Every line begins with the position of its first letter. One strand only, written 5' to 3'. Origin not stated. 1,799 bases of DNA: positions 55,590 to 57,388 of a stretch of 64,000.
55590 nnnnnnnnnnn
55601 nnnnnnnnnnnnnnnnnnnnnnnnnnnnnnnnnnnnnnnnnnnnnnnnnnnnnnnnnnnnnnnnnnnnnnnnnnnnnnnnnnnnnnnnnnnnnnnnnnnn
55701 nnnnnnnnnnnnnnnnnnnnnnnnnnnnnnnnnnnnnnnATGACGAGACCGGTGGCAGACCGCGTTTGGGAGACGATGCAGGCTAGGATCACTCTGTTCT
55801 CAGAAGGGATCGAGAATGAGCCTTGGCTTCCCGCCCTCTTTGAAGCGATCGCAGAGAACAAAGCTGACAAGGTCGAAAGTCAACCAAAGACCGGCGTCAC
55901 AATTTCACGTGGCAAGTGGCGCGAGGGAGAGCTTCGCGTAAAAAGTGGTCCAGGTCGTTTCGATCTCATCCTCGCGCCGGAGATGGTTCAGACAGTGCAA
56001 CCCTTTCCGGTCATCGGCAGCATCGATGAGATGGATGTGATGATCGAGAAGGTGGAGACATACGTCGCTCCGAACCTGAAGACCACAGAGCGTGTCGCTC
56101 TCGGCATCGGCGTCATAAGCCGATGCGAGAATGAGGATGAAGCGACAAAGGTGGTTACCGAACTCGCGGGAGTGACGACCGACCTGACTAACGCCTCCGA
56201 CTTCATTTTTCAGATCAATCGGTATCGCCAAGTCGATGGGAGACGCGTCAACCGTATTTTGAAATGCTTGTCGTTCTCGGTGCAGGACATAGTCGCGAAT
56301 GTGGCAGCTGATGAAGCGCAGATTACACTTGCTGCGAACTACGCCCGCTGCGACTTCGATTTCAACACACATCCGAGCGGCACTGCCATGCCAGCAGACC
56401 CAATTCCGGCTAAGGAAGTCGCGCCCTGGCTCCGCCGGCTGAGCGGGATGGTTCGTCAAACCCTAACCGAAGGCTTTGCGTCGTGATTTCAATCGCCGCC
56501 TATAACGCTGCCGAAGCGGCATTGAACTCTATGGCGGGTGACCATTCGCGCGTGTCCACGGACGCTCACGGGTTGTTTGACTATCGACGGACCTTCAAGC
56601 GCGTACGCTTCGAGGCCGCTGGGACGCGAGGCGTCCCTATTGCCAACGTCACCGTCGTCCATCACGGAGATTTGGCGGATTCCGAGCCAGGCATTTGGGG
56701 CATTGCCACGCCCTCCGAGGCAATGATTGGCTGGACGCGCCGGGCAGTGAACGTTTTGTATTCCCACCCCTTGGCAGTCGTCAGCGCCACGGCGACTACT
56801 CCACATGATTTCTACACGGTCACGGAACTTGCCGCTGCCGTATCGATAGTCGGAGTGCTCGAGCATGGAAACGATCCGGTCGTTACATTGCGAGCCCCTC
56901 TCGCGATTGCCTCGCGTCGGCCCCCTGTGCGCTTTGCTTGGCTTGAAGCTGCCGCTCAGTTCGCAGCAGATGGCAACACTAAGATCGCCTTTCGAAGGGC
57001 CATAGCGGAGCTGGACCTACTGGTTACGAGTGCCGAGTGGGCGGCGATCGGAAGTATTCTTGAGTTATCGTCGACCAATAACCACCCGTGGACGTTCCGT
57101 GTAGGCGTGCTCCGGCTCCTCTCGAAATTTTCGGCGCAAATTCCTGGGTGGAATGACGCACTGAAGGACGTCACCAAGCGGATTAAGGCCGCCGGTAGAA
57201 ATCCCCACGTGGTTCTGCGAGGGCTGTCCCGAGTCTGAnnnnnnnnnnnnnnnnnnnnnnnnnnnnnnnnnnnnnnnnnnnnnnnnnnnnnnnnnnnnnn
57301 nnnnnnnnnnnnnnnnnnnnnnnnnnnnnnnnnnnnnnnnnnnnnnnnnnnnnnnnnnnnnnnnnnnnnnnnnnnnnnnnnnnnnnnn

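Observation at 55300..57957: A 2.66-kb low-GC islet inserted at the tRNA-Met 3' end, bounded by a 15-bp direct repeat and lacking an intact integrase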

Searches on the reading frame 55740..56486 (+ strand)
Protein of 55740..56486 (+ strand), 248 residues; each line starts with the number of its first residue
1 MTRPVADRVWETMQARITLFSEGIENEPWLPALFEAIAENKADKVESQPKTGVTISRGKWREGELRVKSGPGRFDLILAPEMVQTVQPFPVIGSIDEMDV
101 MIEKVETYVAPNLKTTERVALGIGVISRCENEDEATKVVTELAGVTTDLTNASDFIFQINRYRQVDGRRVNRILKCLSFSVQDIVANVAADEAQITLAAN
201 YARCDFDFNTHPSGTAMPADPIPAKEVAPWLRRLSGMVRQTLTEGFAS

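Call 6: search_protein_families(library=pfam, proteins=[window:55740-56486:+], max_evalue=1)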
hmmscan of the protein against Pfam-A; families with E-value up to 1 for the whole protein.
window:55740-56486:+ (248 aa): 0 families

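Call 7: search_protein_families(library=padloc, proteins=[window:55740-56486:+], max_evalue=1)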
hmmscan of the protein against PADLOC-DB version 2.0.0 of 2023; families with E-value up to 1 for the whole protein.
window:55740-56486:+ (248 aa): 0 families

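Call 8: search_protein_families(library=ncbifam, proteins=[window:55740-56486:+], max_evalue=1)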
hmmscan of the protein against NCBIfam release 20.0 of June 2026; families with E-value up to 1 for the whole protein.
window:55740-56486:+ (248 aa): 2 families
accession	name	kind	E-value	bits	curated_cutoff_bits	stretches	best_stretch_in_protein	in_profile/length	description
NF010760.0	PRK14163.1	equivalog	0.093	12.5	240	1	10-68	123-179/217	nucleotide exchange factor GrpE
NF002506.1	PRK01885.1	equivalog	0.12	12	188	1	134-200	27-89/156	transcription elongation factor GreB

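Call 15: find_homologous_proteins(query=window:55740-56486:+, max_evalue=0.001)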
Query window:55740-56486:+ (248 aa): 1 proteins with E <= 0.001 among 766 candidates.
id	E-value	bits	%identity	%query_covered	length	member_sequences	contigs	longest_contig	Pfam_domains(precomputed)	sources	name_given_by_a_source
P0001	4.4e-159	545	99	100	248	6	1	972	-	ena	-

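Call 22: search_protein_families(library=phrogs, proteins=[window:55740-56486:+], max_evalue=1)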
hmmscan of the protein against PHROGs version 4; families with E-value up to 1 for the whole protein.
window:55740-56486:+ (248 aa): 1 family
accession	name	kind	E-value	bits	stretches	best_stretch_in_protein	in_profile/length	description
phrog_25313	-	unknown function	0.0088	17.4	1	135-179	13-58/60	-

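Call 53: search_protein_families(library=ncbifam, alignment_id=A2, max_evalue=0.1)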
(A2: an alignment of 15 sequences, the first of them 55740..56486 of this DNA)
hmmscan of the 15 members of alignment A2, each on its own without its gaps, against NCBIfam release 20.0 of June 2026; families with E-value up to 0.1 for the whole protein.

A. member 1, window:55740-56486:+ (248 aa): 1 family
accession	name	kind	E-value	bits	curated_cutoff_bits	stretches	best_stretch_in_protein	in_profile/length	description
NF010760.0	PRK14163.1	equivalog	0.093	12.5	240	0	10-68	123-179/217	nucleotide exchange factor GrpE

B. families by the number of members that match (of 15 scanned): 3 families
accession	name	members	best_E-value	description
NF012015.1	PRK15471.1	1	0.039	LPS O-antigen chain length determinant protein WzzB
NF000459.2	blaSPG-1_fam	1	0.05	SPG-1 family subclass B3 metallo-beta-lactamase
NF010760.0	PRK14163.1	1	0.093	nucleotide exchange factor GrpE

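Call 62: predict_structure(alignment_id=A2)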
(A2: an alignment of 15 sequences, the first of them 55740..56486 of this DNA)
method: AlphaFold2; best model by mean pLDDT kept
length: 248 residues; sequences in the alignment: 15
mean_pLDDT: 88.0   pTM: 0.87
mean pLDDT of the five models: 88.0, 87.8, 87.3, 87.1, 86.4
residues with pLDDT >= 90: 160; 70-90: 56; 50-70: 28; < 50: 4
segments of 3 or more residues with pLDDT < 50: 214-217
pLDDT, mean of each block of 10 residues (from residue 1): 82 97 87 95 95 95 96 96 76 94 96 93 96 90 82 81 89 93 68 71 96 58 94 96 83
secondary structure, 60 per line:
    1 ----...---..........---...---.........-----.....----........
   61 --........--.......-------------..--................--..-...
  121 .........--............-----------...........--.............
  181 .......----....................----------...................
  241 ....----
elements in order: E11-20 H30-38 E44-48 E53-60 E63-70 E73-79 H97-112 E118-129 H132-143 E155-165 E168-187 E192-211 H224-244

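Call 76: search_protein_families(library=padloc, alignment_id=A2, max_evalue=0.1)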
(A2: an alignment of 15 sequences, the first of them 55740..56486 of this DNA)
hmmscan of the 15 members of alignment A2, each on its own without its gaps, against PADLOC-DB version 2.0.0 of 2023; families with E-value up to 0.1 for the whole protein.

A. member 1, window:55740-56486:+ (248 aa): 0 families

B. families by the number of members that match (of 15 scanned): 2 families
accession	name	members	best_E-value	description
PDLC00138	GajB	1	0.0032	UrvD helicase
PDLC04598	PDC-M36A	1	0.023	-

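Call 85: find_related_loci(query=A2, collection=viral_contigs, flank=6000)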
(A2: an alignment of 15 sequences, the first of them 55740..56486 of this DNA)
Query A2 (248 aa) in viral_contigs; peptide patterns used: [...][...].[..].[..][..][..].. (x = any residue, [..] = any of these).
7 stretches matched a pattern; 1 encode a relative of the query (tblastn E <= 1e-3); 1 distinct loci.
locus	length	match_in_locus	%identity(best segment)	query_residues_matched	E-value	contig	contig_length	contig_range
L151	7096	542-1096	26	34-220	1e-11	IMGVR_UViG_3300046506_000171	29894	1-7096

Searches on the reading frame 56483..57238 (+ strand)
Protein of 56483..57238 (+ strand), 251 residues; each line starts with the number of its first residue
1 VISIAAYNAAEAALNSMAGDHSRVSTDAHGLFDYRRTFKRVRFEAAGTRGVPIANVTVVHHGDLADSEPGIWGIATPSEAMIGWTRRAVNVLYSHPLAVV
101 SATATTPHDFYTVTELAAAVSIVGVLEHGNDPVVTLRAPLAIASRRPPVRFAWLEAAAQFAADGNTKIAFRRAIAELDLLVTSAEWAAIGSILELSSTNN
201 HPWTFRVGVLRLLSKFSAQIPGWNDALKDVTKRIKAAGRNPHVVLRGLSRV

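Call 6: search_protein_families(library=pfam, proteins=[window:56483-57238:+], max_evalue=1)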
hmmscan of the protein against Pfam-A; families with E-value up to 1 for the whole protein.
window:56483-57238:+ (251 aa): 1 family
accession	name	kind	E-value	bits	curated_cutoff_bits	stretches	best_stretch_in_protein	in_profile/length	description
PF01239.28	PPTA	-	0.092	13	29.5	1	184-212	3-31/32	Protein prenyltransferase alpha subunit repeat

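Call 7: search_protein_families(library=padloc, proteins=[window:56483-57238:+], max_evalue=1)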
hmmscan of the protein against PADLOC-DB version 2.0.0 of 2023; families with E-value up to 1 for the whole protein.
window:56483-57238:+ (251 aa): 0 families

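Call 8: search_protein_families(library=ncbifam, proteins=[window:56483-57238:+], max_evalue=1)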
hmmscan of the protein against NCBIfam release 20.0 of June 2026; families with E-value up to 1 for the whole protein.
window:56483-57238:+ (251 aa): 0 families

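Call 20: find_homologous_proteins(query=window:56483-57238:+, max_evalue=0.001)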
Query window:56483-57238:+ (251 aa): 1 proteins with E <= 0.001 among 3137 candidates.
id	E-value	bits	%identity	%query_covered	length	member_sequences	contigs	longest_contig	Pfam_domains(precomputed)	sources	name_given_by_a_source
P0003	2.5e-150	516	100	94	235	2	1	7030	-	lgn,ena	-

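Call 22: search_protein_families(library=phrogs, proteins=[window:56483-57238:+], max_evalue=1)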
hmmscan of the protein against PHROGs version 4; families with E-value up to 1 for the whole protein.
window:56483-57238:+ (251 aa): 1 family
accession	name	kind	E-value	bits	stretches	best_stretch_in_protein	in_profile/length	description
phrog_9602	-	unknown function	0.14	13.2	0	119-130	37-48/49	-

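Call 77: search_protein_families(library=pfam, alignment_id=A3, max_evalue=0.1)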
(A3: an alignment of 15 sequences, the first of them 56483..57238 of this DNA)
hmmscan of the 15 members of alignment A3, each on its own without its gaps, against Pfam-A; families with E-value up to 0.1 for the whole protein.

A. member 1, window:56483-57238:+ (251 aa): 1 family
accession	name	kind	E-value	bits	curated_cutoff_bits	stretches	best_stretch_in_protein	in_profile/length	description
PF01239.28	PPTA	-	0.092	13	29.5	0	184-212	3-31/32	Protein prenyltransferase alpha subunit repeat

B. families by the number of members that match (of 15 scanned): 4 families
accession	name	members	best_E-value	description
PF25245.1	TPR_At1g68980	2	0.0034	At1g68980, TPR repeats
PF04358.19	DsrC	1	0.016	DsrC like protein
PF21883.1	WLS_GOLD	1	0.091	Wntless, GOLD domain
PF01239.28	PPTA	1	0.092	Protein prenyltransferase alpha subunit repeat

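Call 79: search_solved_structures(query=A3, max_evalue=1)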
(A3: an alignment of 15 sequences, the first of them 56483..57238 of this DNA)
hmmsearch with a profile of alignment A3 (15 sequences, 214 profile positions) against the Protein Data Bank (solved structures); distinct sequences matched with E-value up to 1: 2.
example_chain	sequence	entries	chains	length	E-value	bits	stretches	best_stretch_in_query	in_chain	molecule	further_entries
8gac_A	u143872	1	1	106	0.25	14.7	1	119-157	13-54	CTLA-4 binder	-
8gab_A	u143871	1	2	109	0.58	13.5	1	116-156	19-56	CTLA-4 binder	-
